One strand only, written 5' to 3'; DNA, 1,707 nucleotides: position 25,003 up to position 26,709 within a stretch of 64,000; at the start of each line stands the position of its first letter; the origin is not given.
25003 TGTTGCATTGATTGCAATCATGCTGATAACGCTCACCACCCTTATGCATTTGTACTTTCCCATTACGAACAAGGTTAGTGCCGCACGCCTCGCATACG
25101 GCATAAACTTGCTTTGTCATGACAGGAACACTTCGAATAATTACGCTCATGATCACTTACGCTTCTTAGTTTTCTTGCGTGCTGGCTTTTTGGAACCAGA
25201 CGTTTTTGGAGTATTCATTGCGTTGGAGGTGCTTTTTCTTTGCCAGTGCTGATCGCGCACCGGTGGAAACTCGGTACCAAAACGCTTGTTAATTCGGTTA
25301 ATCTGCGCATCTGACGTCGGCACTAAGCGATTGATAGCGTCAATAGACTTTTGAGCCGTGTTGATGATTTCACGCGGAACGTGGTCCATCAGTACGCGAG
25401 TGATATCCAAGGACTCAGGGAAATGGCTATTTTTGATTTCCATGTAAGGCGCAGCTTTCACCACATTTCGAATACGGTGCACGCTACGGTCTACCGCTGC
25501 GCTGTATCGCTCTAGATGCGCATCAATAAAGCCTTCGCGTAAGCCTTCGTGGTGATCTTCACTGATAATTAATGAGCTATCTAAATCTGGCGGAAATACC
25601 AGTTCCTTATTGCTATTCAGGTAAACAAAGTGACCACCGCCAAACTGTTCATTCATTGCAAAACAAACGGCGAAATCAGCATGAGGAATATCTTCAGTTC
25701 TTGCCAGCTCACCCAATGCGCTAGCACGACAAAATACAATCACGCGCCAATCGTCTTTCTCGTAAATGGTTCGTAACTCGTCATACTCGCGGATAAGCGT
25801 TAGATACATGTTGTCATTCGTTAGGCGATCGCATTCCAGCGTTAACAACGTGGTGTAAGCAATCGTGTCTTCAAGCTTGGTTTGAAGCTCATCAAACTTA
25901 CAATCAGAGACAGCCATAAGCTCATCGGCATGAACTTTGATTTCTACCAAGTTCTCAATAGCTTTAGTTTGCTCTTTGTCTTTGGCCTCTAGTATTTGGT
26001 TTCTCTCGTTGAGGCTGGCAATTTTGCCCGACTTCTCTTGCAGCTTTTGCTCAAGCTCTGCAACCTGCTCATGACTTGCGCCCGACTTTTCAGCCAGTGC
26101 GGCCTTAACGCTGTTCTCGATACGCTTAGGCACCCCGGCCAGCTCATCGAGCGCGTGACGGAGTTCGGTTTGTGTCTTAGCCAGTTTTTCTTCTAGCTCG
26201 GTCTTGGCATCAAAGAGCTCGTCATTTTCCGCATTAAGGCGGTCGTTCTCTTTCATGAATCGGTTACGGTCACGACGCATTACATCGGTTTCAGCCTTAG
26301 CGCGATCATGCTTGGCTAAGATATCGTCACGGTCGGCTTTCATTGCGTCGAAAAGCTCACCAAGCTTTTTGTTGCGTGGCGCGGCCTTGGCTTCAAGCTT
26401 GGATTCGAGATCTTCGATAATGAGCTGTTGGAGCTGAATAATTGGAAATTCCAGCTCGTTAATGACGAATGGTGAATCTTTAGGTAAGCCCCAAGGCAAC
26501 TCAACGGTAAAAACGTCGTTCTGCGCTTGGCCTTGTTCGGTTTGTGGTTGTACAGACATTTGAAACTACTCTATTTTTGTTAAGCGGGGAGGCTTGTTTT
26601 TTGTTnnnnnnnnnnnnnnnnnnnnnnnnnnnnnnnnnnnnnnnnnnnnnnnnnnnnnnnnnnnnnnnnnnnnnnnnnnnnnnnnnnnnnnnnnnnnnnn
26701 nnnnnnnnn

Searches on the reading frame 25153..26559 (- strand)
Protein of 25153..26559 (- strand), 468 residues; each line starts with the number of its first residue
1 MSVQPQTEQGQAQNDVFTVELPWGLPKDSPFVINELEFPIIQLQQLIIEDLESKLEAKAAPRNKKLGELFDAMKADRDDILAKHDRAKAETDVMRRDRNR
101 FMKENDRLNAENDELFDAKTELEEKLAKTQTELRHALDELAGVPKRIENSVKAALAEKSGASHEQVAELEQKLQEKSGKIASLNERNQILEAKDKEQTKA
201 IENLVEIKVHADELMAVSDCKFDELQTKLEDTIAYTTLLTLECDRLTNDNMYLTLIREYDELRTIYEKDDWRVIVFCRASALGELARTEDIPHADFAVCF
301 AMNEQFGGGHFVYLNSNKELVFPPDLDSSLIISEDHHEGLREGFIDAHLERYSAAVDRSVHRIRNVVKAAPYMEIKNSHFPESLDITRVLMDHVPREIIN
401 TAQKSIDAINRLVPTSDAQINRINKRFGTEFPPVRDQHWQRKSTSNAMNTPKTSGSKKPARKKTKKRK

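Call 11: search_protein_families(library=phrogs, proteins=[window:25153-26559:-], max_evalue=0.001)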
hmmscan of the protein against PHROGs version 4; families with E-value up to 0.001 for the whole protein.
window:25153-26559:- (468 aa): 1 family
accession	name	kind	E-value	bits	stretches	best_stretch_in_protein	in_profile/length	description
phrog_21612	-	transcription regulation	0.00092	18.8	0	47-217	409-580/600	RNA polymerase sigma factor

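Call 12: search_protein_families(library=pfam, proteins=[window:25153-26559:-], max_evalue=0.001)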
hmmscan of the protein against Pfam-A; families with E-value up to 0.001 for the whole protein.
window:25153-26559:- (468 aa): 0 families
